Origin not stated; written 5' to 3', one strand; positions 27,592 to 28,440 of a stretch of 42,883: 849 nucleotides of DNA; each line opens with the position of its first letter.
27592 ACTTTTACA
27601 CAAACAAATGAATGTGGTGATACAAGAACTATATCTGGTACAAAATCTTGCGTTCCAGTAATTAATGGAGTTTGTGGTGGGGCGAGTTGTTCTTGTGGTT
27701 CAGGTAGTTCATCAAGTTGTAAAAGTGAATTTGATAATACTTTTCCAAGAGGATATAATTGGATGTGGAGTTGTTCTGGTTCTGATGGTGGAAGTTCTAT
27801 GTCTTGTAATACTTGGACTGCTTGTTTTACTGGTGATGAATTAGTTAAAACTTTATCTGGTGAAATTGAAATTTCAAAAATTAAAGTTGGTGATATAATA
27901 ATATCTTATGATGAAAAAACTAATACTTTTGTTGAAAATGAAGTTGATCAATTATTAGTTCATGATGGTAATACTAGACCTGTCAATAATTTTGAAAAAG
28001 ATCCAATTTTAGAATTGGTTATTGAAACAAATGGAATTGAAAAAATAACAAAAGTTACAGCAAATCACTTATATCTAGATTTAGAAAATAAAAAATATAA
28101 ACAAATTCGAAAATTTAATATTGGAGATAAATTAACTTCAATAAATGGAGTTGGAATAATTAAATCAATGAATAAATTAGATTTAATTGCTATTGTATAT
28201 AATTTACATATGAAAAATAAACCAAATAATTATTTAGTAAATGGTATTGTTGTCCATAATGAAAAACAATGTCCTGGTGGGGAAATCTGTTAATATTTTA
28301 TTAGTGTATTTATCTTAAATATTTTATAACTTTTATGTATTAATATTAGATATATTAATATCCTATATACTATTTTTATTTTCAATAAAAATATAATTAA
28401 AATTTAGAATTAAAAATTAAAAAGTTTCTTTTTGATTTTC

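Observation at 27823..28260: Non-splicing Hint/intein-like domain at the extreme C-terminus of a secreted protein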

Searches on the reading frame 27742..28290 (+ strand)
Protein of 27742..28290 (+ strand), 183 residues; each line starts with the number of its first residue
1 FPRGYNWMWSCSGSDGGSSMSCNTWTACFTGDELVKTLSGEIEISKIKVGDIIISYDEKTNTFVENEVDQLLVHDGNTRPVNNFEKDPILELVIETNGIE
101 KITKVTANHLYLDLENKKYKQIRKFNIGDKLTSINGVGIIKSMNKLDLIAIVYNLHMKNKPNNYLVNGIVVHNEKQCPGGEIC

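Call 3: search_protein_families(library=pfam, proteins=[window:27823-28290:+], max_evalue=1)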
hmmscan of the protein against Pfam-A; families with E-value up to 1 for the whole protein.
window:27823-28290:+ (156 aa): 7 families
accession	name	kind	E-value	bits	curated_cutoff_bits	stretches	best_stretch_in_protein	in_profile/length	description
PF01079.26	Hint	-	1e-05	25.7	29.7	1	1-83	13-85/213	Hint module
PF07591.16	PT-HINT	-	0.0014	19.4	27.7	1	7-146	1-136/137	Pretoxin HINT domain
PF13403.11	Hint_2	-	0.0027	18.5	28.4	1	1-37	2-38/147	Hint domain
PF17820.7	PDZ_6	-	0.0032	17.6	27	1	100-123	18-38/54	PDZ domain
PF14890.11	Intein_splicing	-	0.033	14.4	35.8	0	14-146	80-155/155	Intein splicing domain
PF13180.12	PDZ_2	-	0.12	13.1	27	0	97-115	29-47/80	PDZ domain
PF00595.29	PDZ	-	0.2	12.5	23.2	0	99-114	44-59/81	PDZ domain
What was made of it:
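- On Pfam Hint-clan families (PF01079, PF07591, PF13403, PF14890): Scores against cut-offs: 25.7 vs 29.7, 19.4 vs 27.7, 18.5 vs 28.4, and 14.4 vs 35.8 bits (call 3).
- Checked: With the domain alone, hmmscan finds Hint-clan families (Hint 1e-5, PT-HINT 1.4e-3, Hint_2 2.7e-3, Intein_splicing 0.033) plus weak PDZ matches (call 3).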

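Call 4: search_protein_families(library=ncbifam, proteins=[window:27823-28290:+], max_evalue=1)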
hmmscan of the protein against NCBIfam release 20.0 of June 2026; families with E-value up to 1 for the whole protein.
window:27823-28290:+ (156 aa): 2 families
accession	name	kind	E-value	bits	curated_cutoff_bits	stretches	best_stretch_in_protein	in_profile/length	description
TIGR01443.1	intein_Cterm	domain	0.013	15.8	15.6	1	125-146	2-23/24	intein C-terminal splicing region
TIGR01445.1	intein_Nterm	domain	0.41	11.7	24.5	0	1-79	1-66/83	intein N-terminal splicing region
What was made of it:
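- On Pfam Hint-clan families (PF01079, PF07591, PF13403, PF14890): NCBIfam intein_Cterm passes marginally at 15.8 vs 15.6 (call 4).
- Checked: NCBIfam intein_Cterm scores 15.8 bits against a cut-off of 15.6 (call 4).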

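Call 5: search_solved_structures(query=window:27742-28290:+, max_evalue=10, show_alignments=3)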
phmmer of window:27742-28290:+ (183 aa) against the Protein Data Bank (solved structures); distinct sequences matched with E-value up to 10: 8.
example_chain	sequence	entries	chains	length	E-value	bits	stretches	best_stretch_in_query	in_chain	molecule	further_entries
6y75_A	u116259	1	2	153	0.03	17.4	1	44-172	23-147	NAD(P)(+)--arginine ADP-ribosyltransferase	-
6tmm_AAA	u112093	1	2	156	0.031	17.3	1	44-172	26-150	NAD(P)(+)--arginine ADP-ribosyltransferase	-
6tmm_BBB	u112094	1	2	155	0.031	17.3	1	44-172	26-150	NAD(P)(+)--arginine ADP-ribosyltransferase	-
6y75_B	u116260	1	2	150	0.033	17.2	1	44-172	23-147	NAD(P)(+)--arginine ADP-ribosyltransferase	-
2lwy_A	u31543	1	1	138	0.11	15.6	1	29-172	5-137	BACTERIAL INTEIN-LIKE DOMAIN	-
7pzy_q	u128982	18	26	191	0.49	13.4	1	56-128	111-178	Ribosomal 60S subunit protein L9B | 60S ribosomal protein L9-B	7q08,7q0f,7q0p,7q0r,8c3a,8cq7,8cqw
6aii_A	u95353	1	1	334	0.72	12.9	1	84-145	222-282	Beta-agarase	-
1tw0_A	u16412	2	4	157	1.1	12.3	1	57-148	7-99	pathogenesis-related class 10 protein SPE-16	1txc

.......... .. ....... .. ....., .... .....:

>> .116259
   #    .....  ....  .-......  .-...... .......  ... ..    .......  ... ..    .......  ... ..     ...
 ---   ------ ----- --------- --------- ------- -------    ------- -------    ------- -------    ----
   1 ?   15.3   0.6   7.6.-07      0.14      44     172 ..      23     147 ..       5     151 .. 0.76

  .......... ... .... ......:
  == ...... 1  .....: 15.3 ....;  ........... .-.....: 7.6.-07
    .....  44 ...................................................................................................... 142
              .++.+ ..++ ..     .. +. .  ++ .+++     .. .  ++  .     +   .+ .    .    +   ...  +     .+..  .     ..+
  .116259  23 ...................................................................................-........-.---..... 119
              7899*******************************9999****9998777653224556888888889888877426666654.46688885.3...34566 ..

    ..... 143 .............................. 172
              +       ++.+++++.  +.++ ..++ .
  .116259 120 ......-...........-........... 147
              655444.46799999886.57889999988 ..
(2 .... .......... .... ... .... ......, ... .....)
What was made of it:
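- Closest known: Type-A bacterial intein-like. Different: Sequence similarity to 2lwy is marginal (E 0.11, call 5).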

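Call 15: find_homologous_proteins(query=window:27784-28290:+, max_evalue=0.01)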
Query window:27784-28290:+ (169 aa): 3 proteins with E <= 0.01 among 38 candidates.
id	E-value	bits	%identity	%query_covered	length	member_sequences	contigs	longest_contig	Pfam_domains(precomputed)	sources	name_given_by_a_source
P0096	1.1e-43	167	56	82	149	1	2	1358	-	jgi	jgi:intein/homing endonuclease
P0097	1.9e-36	143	55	75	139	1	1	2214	-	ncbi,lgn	-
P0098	3.1e-20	91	55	49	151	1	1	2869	-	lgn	-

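Call 19: find_encoding_contigs(protein=P0096, flank=5000)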
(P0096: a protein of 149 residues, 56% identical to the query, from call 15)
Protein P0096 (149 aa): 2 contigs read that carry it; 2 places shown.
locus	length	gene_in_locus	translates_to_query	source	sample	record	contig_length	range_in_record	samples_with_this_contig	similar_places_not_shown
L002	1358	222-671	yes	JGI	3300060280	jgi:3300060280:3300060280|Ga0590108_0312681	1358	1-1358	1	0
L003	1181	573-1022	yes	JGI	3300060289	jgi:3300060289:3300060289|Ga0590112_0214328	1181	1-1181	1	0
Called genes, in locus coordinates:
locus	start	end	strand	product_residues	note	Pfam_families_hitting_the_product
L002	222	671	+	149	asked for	-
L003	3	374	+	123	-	?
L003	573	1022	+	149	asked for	-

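Call 20: find_encoding_contigs(protein=P0097, flank=5000)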
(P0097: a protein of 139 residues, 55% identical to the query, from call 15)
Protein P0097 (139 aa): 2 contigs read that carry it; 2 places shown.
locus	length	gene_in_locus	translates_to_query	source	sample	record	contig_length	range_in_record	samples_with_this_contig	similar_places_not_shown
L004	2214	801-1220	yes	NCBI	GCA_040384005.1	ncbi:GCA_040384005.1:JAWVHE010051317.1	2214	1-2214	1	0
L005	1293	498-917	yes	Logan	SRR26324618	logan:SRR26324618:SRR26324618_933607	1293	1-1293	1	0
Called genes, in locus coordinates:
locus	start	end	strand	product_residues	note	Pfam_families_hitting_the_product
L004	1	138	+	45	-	?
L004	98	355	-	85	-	-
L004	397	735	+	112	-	-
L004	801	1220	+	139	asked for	-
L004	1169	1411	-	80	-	-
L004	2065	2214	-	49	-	?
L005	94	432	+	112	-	-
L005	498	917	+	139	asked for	-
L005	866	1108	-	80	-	-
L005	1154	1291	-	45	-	?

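Call 21: find_encoding_contigs(protein=P0098, flank=5000)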
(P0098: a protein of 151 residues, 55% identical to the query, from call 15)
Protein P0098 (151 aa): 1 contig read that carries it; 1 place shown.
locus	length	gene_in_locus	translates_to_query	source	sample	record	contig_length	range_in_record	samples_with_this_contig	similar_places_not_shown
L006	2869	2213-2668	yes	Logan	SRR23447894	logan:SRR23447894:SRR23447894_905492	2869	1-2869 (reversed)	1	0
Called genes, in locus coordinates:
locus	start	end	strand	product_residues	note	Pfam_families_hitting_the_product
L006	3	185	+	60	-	?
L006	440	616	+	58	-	-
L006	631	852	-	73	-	-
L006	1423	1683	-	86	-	-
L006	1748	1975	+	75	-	-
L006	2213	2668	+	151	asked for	-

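Call 35: predict_structure(alignment_id=A3)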
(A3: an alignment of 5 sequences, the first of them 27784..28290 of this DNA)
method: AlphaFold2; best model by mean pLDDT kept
length: 169 residues; sequences in the alignment: 5
mean_pLDDT: 67.2   pTM: 0.63
mean pLDDT of the five models: 67.2, 62.3, 52.3, 47.9, 34.8
residues with pLDDT >= 90: 9; 70-90: 81; 50-70: 47; < 50: 32
segments of 3 or more residues with pLDDT < 50: 1-12, 63-72, 160-169
pLDDT, mean of each block of 10 residues (from residue 1): 32 60 77 79 72 69 43 70 84 76 81 85 87 64 62 62 36
secondary structure, 60 per line:
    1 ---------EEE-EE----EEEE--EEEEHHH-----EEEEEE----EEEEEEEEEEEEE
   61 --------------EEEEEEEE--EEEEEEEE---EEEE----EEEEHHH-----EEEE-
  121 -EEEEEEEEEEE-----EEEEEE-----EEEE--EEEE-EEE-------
elements in order: E10-12 E20-23 E26-29 E38-43 E48-60 E75-82 E85-92 E96-99 E104-107 E116-119 E122-132 E138-143 E149-152 E155-158 E160-162
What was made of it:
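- The model is of only moderate confidence (pLDDT 67, call 35).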

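Call 37: fold_search(model_id=the predicted structure, library=pdb)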
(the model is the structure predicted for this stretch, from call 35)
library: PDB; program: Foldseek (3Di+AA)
matches with E <= 10: 438; with E <= 0.001: 55
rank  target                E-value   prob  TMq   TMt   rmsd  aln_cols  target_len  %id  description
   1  6y75_B                8.1e-09  1.00  0.65  0.72   3.7       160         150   19  BIL2 domain from T.thermophila BUBL1 locus (C1A-N143A) (released 2021-02-03)
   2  6tmm_BBB              9.4e-09  1.00  0.70  0.76   3.4       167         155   20  BIL2 domain from T.thermophila BUBL1 locus (C1A-N143A) (released 2020-12-16)
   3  6y75_A                1.4e-08  1.00  0.64  0.70   3.7       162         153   19  BIL2 domain from T.thermophila BUBL1 locus (C1A-N143A) (released 2021-02-03)
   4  6tmm_AAA              2.1e-08  1.00  0.69  0.74   3.5       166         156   20  BIL2 domain from T.thermophila BUBL1 locus (C1A-N143A) (released 2020-12-16)
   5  2lwy_MODEL_1_A        6.1e-08  1.00  0.69  0.83   2.5       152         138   25  Solution Structure of Bacterial Intein-Like domain from Clostridium thermocellum (released 2013-05-08)
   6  6frh_B                4.6e-07  1.00  0.68  0.76   2.9       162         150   17  Crystal structure of Ssp DnaB Mini-Intein variant M86 (released 2019-01-30)
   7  8ubs_A                5.6e-07  1.00  0.69  0.77   3.2       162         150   17  Crystal structure of NrdJ-1 split intein fusion (released 2024-10-09)
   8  6fre                  6.2e-07  1.00  0.69  0.75   2.7       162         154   17  Crystal structure of G-1F/H73A mutant of Ssp DnaB Mini-Intein variant M86 (released 2019-01-30)
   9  1mi8                  6.8e-07  1.00  0.66  0.78   3.0       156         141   18  2.0 Angstrom crystal structure of a DnaB intein from Synechocystis sp. PCC 6803 (released 2003-08-19)
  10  6frg                  8.8e-07  1.00  0.66  0.71   3.1       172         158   15  Crystal structure of G-1F mutant of Ssp DnaB Mini-Intein variant M86 (released 2019-01-30)
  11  6frh_A                1.0e-06  1.00  0.68  0.72   3.1       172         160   16  Crystal structure of Ssp DnaB Mini-Intein variant M86 (released 2019-01-30)
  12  6rpq                  1.6e-06  1.00  0.66  0.46   7.6       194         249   18  Crystal structure of PhoCDC21-1 intein (released 2019-08-14)
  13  4o1r                  3.1e-06  1.00  0.68  0.80   2.5       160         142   19  Crystal structure of NpuDnaB intein (released 2014-03-19)
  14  7cfv_MODEL_1_A        1.2e-05  1.00  0.63  0.75   3.2       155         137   21  Solution NMR structure of DnaX mini intein from Spirulina platensis (released 2020-12-23)
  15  3ifj_A                1.5e-05  1.00  0.62  0.75   2.9       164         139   15  Crystal structure of Mtu recA intein, splicing domain (released 2009-10-06)
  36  1at0                  1.4e-04  1.00  0.62  0.71   4.2       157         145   15  17-kDA fragment of hedgehog C-terminal autoprocessing domain (released 1997-11-12)
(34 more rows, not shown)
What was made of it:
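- On Hint (Hedgehog/intein) superfamily: The AlphaFold2 model gives 55 PDB matches at E<=1e-3, of which all 50 listed are BIL, intein or Hedgehog Hint domains (calls 35, 37).
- Closest known: Type-A bacterial intein-like. Same: Second-best group of structural matches (E 6e-8, TM 0.83; call 37).
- Closest known: BIL2 of the Tetrahymena thermophila BUBL1 locus. Same: Best structural and PDB-sequence match (calls 5, 37).
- Closest known: Hedgehog/Hog C-terminal autoprocessing domain. Same: It is the best Pfam hit (E 1e-5) and a structural match (E 1.4e-4; call 37).
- Checked: The AlphaFold2 model (pLDDT 67, pTM 0.63; call 35) hits BIL and intein structures: 55 matches with E<=1e-3, the best at 8e-9 (call 37).
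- Foldseek's best matches are Tetrahymena BUBL BIL2 (8e-9) and the Clostridium thermocellum BIL 2lwy (6e-8, TM 0.83), followed by mini-inteins and Hedgehog 1at0 (call 37).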

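Call 38: search_protein_representatives(protein=window:27784-28290:+)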
Query: 169 residues. Proteins with E-value up to 0.001 (for the whole library): 726; up to 1e-10: 127; up to 1e-30: 12. The best 150 are listed.
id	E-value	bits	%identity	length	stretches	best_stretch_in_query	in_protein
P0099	1.6e-64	233.0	48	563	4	1-165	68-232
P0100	7.0e-63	227.6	45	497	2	11-161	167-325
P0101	6.0e-47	175.8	55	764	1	2-162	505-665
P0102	2.3e-46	173.9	36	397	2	9-161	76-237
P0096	3.5e-44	166.8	57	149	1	28-162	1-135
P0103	3.4e-43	163.6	48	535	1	2-162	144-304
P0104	1.8e-41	158.0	54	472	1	12-164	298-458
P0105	8.2e-37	142.9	49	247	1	3-161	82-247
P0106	3.5e-35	137.6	32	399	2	13-160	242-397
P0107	7.1e-34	133.3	36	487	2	13-160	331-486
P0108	8.8e-33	129.7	48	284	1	2-161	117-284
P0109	8.6e-32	126.5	43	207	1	9-165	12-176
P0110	1.3e-30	122.7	46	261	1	12-159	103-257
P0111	1.9e-30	122.2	34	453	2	3-166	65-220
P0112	3.1e-30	121.5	45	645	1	8-162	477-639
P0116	7.1e-29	117.0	43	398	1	12-160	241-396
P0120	1.7e-27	112.6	44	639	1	12-161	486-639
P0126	3.4e-26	108.3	48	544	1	13-161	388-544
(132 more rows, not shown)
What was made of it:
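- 27823..28260 (+): Hint/BIL-type autoprocessing domain (aa 529-674). Calls 3, 4, 5, 35, 37, 38.
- Checked: An exhaustive phmmer search of 1.84 billion representatives gives 726 hits at E<=1e-3 and 127 at E<=1e-10 (call 38).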

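Call 41: list_cluster_members(proteins=[P0099, P0100, P0101, P0104, P0105, P0107, P0108, P0116, P0120, P0126])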
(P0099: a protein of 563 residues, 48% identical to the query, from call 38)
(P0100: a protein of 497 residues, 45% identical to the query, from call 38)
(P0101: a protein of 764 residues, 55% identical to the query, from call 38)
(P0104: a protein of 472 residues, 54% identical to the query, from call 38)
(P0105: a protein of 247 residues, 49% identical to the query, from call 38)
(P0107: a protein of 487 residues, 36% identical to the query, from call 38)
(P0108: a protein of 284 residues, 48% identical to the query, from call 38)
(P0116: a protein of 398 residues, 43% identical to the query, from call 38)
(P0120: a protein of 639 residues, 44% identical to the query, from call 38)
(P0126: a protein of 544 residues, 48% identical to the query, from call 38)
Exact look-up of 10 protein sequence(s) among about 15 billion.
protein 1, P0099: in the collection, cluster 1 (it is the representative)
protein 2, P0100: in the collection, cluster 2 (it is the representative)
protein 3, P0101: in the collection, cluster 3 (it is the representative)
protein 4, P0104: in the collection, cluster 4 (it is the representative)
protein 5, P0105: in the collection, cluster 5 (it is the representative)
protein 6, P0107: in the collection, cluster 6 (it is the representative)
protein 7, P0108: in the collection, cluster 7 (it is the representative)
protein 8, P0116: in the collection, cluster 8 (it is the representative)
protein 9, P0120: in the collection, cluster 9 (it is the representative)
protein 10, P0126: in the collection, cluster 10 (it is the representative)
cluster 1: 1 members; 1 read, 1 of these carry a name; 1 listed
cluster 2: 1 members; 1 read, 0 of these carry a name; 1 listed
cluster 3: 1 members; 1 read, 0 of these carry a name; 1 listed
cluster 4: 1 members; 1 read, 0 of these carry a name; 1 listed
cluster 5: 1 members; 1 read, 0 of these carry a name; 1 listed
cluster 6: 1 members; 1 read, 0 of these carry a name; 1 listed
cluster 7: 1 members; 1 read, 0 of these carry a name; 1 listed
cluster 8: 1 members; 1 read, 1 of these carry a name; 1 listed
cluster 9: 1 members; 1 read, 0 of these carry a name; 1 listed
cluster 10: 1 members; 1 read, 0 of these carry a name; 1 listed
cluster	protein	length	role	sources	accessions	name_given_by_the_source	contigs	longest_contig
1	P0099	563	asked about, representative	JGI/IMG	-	hypothetical protein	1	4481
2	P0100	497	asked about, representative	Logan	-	-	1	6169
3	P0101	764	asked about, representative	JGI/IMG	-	-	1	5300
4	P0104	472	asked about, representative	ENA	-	-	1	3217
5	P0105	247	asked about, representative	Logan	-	-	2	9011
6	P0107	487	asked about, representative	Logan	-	-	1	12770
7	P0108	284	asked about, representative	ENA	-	-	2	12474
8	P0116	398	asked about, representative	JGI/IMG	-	hypothetical protein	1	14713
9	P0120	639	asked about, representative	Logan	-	-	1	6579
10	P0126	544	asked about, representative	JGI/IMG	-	-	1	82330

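Call 42: find_encoding_contigs(protein=P0126, flank=6000, max_places=2)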
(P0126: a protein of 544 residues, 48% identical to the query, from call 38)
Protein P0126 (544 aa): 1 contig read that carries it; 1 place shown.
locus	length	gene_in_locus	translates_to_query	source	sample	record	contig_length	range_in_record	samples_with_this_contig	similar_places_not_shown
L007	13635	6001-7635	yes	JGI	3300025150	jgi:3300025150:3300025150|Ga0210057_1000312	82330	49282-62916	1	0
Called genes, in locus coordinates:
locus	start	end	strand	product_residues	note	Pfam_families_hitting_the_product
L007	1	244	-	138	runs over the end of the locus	PF03013:Pyr_excise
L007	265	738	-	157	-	PF02996:Prefoldin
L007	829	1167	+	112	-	-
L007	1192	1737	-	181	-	PF01956:EMC3_TMCO1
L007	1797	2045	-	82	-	PF05016:ParE_toxin (weak)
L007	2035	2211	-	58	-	-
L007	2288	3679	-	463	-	PF00344:SecY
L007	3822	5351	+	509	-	-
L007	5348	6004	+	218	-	-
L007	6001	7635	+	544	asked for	PF07591:PT-HINT (weak)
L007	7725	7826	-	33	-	PF00828:Ribosomal_L27A (weak)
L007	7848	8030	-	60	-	-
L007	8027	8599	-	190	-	-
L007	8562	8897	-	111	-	-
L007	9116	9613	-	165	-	PF00828:Ribosomal_L27A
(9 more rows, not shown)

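Call 47: find_related_loci(query=A5, collection=genome_contigs, flank=3000)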
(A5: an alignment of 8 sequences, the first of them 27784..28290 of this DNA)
Query A5 (169 aa) in genome_contigs; peptide patterns used: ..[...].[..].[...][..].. (x = any residue, [..] = any of these).
114 stretches matched a pattern; 8 encode a relative of the query (tblastn E <= 1e-3); 8 distinct loci.
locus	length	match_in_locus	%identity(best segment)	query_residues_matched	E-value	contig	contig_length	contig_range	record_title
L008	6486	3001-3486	59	1-162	6e-56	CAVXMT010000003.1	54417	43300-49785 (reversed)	MAG: uncultured Candidatus Gracilibacteria bacterium isolate MFD02832.bin.2.127 genome assembly, contig: contig_23589, w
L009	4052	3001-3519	57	1-169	7e-54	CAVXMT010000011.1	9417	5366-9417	MAG: uncultured Candidatus Gracilibacteria bacterium isolate MFD02832.bin.2.127 genome assembly, contig: contig_57749, w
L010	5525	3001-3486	43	9-162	9e-39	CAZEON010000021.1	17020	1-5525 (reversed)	MAG TPA_asm: uncultured Candidatus Peribacteria bacterium isolate binchicken_co181_617 genome assembly, contig: NODE_561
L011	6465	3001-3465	47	14-160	4e-38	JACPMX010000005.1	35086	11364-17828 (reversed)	MAG: Candidatus Woesearchaeota archaeon isolate NC_groundwater_560_Ag_S-0.1um_42_26 S35_SO-1_scaffold_68235, whole genom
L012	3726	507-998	43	5-160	6e-38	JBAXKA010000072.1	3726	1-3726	MAG: Candidatus Moraniibacteriota bacterium isolate ELA389 MAG389_72, whole genome shotgun sequence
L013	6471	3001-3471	44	14-162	3e-34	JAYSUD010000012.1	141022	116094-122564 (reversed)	MAG: bacterium isolate GFS_12610 GFS_12610_11, whole genome shotgun sequence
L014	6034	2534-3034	39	13-163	4e-32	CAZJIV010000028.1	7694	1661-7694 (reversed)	MAG TPA_asm: Candidatus Woesearchaeota archaeon isolate binchicken_co150_352 genome assembly, contig: NODE_25304_length_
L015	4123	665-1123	26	44-166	6e-6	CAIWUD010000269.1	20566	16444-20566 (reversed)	MAG: uncultured Chloroflexi bacterium isolate LaPlata-a_bin-2315 genome assembly, contig: bin-2315:269/652, whole genome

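Call 62: find_encoding_contigs(protein=P0099, flank=5000, max_places=3)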
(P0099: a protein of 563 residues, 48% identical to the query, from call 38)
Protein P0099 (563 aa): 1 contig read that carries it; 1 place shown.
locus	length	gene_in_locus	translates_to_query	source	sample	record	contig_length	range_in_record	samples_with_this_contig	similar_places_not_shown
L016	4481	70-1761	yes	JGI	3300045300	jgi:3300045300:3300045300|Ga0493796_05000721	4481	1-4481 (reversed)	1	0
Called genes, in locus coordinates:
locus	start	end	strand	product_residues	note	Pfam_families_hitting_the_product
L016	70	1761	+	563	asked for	PF01079:Hint (faint)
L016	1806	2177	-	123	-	-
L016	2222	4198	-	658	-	PF13328:HD_4, PF01966:HD, PF04607:RelA_SpoT, PF02824:TGS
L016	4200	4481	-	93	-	?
